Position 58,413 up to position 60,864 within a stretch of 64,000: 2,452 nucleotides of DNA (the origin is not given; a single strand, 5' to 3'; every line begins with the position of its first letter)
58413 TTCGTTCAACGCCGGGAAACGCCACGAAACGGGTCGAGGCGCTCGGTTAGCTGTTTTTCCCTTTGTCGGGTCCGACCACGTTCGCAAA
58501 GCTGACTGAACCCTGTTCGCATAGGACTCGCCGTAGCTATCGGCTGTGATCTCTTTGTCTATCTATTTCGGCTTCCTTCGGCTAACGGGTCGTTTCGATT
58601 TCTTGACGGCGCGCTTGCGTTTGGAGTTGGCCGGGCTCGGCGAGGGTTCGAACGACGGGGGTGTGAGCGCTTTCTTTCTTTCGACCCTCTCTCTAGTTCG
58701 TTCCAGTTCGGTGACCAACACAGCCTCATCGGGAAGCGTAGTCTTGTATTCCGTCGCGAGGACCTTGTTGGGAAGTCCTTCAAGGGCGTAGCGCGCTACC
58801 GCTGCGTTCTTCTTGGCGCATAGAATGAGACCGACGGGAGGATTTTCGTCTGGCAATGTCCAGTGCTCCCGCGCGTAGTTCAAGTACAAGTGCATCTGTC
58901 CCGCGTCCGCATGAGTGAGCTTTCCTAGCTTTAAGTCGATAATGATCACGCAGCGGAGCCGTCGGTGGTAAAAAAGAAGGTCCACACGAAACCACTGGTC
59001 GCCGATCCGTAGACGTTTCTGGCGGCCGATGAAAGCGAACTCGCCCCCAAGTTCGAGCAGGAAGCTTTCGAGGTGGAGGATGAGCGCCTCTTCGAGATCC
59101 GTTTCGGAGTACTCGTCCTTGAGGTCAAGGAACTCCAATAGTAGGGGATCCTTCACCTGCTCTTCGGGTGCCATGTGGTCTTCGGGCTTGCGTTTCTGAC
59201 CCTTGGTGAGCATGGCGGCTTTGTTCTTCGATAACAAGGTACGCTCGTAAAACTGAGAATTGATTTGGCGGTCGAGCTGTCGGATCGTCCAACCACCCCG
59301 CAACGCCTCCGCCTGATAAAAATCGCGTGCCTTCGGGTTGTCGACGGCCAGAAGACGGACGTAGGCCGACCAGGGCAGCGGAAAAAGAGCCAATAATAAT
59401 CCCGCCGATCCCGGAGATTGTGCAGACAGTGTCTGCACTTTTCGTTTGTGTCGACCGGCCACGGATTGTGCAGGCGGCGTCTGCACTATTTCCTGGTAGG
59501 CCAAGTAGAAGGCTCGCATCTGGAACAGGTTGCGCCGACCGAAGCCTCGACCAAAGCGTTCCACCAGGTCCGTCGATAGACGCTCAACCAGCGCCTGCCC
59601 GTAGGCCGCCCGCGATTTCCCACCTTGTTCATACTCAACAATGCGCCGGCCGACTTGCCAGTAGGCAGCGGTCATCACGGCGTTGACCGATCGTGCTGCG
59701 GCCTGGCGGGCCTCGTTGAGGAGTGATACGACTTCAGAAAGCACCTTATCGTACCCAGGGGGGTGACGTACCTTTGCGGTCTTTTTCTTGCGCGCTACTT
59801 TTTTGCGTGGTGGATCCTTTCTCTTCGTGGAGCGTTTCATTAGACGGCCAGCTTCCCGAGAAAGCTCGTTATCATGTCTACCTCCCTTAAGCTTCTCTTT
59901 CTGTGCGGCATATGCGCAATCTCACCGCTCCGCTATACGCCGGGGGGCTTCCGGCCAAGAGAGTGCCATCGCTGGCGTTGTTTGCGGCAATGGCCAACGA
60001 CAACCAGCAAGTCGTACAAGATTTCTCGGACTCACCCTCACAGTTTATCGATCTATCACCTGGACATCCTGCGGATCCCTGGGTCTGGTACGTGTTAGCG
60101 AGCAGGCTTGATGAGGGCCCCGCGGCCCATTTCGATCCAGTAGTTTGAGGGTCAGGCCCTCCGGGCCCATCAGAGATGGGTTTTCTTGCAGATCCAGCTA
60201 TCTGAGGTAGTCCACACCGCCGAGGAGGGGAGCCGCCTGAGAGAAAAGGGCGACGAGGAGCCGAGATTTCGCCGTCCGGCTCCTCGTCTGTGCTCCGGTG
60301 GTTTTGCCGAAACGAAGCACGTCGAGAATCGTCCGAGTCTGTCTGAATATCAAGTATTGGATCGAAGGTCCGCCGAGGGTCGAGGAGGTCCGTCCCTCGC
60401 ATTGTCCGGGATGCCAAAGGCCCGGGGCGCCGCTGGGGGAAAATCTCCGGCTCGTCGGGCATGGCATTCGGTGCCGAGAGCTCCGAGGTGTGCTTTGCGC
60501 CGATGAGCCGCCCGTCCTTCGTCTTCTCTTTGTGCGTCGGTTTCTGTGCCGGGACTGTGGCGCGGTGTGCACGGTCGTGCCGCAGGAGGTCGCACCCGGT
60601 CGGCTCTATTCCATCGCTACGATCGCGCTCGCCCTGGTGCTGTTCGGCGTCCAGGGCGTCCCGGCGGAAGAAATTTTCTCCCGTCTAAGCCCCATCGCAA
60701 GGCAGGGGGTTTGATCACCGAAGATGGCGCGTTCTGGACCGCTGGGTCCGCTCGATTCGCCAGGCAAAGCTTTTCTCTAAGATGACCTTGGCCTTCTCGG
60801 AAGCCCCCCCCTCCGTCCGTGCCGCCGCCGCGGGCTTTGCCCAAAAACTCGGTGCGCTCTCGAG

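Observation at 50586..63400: Two paralogous copies of an unusual transposition module (Zn-ribbon protein, Mu/TniA-type DDE transposase, TniB/ExeA-like AAA+ ATPase, small protein), one intact and one decayed and hit by IS66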

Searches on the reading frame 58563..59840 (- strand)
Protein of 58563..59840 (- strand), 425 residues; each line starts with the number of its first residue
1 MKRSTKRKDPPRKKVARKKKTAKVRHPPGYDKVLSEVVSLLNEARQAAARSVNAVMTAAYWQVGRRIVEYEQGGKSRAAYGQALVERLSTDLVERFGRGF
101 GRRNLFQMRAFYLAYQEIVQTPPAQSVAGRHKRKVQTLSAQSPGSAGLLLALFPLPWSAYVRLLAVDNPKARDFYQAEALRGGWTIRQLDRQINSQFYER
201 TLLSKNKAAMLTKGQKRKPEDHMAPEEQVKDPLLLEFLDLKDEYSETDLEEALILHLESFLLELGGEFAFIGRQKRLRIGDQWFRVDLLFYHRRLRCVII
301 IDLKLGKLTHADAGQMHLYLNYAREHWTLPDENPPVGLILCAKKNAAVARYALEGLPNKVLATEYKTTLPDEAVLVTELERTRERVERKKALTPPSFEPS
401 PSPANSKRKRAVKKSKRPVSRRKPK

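Call 3: search_protein_families(library=pfam, proteins=[window:58563-59840:-], max_evalue=0.01)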
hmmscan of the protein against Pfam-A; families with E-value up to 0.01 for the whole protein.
window:58563-59840:- (425 aa): 3 families
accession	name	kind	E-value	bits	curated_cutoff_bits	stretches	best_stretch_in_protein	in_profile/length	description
PF06250.17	YhcG_C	-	2.1e-55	187.3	32.5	1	227-373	2-148/157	YhcG PDDEXK nuclease domain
PF17761.7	DUF1016_N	-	7.3e-42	143.2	32.8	1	36-200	1-137/137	DUF1016 N-terminal domain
PF12705.13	PDDEXK_1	-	0.008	16.6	22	0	285-388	127-219/247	PD-(D/E)XK nuclease superfamily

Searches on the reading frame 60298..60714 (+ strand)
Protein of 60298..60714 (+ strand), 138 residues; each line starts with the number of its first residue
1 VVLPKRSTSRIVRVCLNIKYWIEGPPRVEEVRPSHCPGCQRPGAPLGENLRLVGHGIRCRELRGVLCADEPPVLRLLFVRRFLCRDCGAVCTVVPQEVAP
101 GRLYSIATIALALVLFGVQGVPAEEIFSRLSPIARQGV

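Call 3: search_protein_families(library=pfam, proteins=[window:60298-60714:+], max_evalue=0.01)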
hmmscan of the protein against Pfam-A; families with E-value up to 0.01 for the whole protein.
window:60298-60714:+ (138 aa): 1 family
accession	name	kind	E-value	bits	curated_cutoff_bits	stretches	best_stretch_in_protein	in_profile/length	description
PF20020.4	DUF6431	-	0.00031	20.9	26.6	1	75-113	26-64/82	Domain of unknown function (DUF6431)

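Call 4: search_protein_families(library=ncbifam, proteins=[window:60298-60714:+], max_evalue=0.01)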
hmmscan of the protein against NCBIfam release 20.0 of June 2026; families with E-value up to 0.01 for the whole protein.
window:60298-60714:+ (138 aa): 1 family
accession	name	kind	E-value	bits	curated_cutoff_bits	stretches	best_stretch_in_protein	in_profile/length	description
NF033517.1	transpos_IS66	equivalog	0.0032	16.6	180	1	30-128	22-111/387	IS66 family transposase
